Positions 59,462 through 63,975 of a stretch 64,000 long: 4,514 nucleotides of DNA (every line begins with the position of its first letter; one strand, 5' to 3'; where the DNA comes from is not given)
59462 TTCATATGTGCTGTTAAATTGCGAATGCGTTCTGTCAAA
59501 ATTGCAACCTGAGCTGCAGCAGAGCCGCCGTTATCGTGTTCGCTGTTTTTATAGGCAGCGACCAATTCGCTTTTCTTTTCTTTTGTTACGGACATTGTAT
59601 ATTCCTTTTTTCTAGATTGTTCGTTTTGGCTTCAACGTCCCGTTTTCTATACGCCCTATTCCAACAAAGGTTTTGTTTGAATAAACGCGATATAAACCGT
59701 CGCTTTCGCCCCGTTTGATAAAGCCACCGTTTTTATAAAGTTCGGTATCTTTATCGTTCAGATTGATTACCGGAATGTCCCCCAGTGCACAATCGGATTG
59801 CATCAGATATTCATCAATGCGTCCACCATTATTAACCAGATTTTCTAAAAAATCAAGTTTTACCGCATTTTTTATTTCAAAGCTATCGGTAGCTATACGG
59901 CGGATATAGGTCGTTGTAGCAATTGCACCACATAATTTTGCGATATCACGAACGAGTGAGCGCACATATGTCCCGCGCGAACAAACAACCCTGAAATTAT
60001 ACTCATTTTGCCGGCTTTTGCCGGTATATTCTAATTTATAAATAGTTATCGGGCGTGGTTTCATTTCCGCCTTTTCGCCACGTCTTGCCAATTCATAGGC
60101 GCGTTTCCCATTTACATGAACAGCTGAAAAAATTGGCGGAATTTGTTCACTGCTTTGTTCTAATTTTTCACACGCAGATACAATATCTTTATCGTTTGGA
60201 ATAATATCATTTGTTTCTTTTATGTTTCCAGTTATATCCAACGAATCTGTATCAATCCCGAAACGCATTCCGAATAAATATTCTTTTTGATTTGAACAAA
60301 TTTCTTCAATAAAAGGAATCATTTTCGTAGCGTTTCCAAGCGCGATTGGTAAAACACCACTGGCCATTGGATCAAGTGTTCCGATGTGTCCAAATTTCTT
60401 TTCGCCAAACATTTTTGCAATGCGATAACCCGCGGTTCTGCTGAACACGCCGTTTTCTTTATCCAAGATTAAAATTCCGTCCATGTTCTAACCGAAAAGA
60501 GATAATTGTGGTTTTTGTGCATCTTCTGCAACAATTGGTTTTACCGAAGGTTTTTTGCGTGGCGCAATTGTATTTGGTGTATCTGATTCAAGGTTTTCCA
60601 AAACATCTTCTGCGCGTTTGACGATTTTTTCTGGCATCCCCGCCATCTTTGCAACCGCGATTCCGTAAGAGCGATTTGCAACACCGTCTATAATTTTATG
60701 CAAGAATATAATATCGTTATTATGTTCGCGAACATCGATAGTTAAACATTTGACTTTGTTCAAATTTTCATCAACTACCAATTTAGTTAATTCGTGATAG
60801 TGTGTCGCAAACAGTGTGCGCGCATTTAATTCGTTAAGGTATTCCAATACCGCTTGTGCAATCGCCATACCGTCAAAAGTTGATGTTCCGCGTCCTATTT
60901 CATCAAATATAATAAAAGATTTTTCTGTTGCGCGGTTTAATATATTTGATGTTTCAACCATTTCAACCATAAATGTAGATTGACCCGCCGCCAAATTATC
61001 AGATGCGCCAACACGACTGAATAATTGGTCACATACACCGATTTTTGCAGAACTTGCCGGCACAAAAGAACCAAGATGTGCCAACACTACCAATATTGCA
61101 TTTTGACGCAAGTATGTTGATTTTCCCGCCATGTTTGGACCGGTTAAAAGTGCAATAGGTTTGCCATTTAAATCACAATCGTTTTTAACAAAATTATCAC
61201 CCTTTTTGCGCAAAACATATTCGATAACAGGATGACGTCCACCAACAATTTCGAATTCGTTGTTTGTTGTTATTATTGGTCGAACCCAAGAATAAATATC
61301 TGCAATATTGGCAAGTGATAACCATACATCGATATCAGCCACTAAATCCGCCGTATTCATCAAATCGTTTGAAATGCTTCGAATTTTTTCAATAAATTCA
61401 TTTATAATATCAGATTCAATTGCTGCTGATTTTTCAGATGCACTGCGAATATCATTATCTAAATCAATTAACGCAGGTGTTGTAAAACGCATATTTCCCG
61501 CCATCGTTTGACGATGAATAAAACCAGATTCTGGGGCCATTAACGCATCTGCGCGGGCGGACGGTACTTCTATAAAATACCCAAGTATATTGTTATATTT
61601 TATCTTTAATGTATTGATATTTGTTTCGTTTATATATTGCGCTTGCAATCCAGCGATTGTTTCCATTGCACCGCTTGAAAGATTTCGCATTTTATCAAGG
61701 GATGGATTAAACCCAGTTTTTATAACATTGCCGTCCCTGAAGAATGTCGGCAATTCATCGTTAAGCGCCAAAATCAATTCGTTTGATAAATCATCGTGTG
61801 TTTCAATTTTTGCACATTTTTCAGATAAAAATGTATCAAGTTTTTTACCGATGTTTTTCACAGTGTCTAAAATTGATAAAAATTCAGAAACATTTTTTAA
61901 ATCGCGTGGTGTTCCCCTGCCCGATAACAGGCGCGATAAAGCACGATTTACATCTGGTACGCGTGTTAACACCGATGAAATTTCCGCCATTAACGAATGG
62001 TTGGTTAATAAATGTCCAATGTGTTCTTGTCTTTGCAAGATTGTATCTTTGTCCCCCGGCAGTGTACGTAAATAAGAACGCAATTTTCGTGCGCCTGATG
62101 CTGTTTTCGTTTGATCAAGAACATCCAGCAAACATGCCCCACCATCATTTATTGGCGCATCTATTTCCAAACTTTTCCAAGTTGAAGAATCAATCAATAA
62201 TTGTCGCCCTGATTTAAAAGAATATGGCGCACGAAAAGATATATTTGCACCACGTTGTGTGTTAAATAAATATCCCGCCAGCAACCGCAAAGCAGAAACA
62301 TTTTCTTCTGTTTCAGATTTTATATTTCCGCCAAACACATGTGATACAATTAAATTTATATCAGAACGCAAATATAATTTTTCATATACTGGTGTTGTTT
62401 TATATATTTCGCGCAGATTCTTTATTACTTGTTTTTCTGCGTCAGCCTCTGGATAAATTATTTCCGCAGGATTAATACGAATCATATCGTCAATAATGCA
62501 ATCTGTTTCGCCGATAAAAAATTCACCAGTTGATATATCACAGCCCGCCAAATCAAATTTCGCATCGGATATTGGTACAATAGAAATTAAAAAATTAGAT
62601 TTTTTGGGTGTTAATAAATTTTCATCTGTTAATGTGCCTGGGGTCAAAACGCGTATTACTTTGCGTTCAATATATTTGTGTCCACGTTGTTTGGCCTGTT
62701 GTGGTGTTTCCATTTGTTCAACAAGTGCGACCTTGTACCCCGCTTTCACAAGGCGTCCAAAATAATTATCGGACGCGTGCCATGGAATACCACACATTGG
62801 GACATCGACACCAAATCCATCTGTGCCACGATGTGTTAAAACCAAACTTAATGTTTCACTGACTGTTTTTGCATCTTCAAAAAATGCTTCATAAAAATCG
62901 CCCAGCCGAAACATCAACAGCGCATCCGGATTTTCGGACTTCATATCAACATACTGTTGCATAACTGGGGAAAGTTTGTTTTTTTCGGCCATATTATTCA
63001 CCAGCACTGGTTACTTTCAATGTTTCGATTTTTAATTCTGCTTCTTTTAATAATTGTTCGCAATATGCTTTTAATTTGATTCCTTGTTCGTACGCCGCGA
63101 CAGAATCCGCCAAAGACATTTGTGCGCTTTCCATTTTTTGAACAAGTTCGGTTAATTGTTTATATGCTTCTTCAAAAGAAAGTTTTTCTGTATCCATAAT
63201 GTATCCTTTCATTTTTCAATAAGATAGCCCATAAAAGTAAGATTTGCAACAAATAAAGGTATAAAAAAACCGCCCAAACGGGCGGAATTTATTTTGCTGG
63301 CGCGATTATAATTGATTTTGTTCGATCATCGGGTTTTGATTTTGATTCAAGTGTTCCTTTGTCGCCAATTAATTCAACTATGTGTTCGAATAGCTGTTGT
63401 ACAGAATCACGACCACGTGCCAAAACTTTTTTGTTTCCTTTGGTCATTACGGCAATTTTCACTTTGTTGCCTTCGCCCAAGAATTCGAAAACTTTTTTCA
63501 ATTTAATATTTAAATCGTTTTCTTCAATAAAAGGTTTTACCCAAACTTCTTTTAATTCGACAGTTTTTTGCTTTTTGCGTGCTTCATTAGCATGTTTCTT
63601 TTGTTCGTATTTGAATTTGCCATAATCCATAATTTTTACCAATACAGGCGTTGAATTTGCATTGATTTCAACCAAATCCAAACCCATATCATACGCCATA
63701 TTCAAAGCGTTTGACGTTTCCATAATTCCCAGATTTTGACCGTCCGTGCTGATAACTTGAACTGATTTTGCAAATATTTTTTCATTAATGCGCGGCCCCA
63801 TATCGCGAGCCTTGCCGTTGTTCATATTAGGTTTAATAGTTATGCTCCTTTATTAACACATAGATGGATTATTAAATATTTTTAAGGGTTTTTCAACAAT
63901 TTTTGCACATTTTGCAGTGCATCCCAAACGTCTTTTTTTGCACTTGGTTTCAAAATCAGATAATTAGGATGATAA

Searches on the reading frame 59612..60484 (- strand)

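Call 51: search_protein_families(library=pfam, proteins=[window:59612-60484:-], max_evalue=0.001)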
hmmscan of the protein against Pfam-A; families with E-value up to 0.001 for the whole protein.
window:59612-60484:- (290 aa): 3 families
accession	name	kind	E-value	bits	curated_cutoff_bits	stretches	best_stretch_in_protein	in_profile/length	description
PF01509.24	TruB_N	-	4.7e-47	160.5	27.3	1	24-174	2-149/149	TruB family pseudouridylate synthase (N terminal domain)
PF09157.17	TruB-C_2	-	7.1e-09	35.9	21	1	238-289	1-56/57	Pseudouridine synthase II TruB, C-terminal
PF16198.10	TruB_C_2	-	9.7e-05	22.9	29.3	1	175-227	1-58/66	tRNA pseudouridylate synthase B C-terminal domain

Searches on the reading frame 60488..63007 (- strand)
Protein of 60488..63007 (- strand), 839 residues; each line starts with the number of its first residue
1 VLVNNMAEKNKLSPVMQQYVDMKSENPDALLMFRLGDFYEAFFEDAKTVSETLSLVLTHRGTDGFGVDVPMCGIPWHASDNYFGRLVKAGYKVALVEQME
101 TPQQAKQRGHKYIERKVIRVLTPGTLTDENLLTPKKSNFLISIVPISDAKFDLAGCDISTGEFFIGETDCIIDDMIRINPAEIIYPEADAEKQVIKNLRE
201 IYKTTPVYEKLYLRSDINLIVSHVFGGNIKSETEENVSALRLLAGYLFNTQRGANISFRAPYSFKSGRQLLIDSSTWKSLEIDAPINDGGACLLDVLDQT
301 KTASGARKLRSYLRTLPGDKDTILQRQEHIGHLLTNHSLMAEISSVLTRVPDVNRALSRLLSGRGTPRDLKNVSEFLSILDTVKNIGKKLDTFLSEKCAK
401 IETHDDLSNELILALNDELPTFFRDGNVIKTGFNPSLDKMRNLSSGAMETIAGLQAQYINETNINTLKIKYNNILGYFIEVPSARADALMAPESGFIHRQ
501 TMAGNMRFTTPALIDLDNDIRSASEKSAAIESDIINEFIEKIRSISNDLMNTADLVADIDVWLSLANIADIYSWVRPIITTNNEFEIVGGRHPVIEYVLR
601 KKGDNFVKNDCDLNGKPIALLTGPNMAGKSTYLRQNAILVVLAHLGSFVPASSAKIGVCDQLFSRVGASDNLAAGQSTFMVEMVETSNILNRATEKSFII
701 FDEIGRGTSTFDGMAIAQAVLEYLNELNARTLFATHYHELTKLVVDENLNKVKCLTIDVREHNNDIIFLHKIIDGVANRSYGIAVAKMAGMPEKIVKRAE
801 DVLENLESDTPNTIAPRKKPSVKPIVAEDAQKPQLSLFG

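Call 51: search_protein_families(library=pfam, proteins=[window:60488-63007:-], max_evalue=0.001)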
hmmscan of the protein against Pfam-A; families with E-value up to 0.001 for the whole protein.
window:60488-63007:- (839 aa): 5 families
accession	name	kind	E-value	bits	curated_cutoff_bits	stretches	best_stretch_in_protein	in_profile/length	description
PF00488.27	MutS_V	-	2.5e-82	275.9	30.2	1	620-807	2-188/188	MutS domain V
PF01624.25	MutS_I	-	7.3e-40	136.2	20.6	1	14-129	2-112/113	MutS domain I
PF05192.23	MutS_III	-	5.7e-31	108.8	34.1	1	275-566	1-194/194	MutS domain III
PF05190.23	MutS_IV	-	3.4e-19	69.3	22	1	432-525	1-91/92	MutS family domain IV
PF05188.22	MutS_II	-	8.7e-08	33.1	25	1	138-253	1-127/133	MutS domain II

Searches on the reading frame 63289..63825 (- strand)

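Call 51: search_protein_families(library=pfam, proteins=[window:63289-63825:-], max_evalue=0.001)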
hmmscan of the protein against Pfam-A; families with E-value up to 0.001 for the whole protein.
window:63289-63825:- (178 aa): 2 families
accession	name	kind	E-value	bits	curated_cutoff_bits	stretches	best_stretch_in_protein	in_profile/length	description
PF05198.21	IF3_N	-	1.6e-28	99.1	26.9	1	13-82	1-70/70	Translation initiation factor IF-3, N-terminal domain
PF00707.27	IF3_C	-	3.1e-15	56.3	34.8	1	89-176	1-85/86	Translation initiation factor IF-3, C-terminal domain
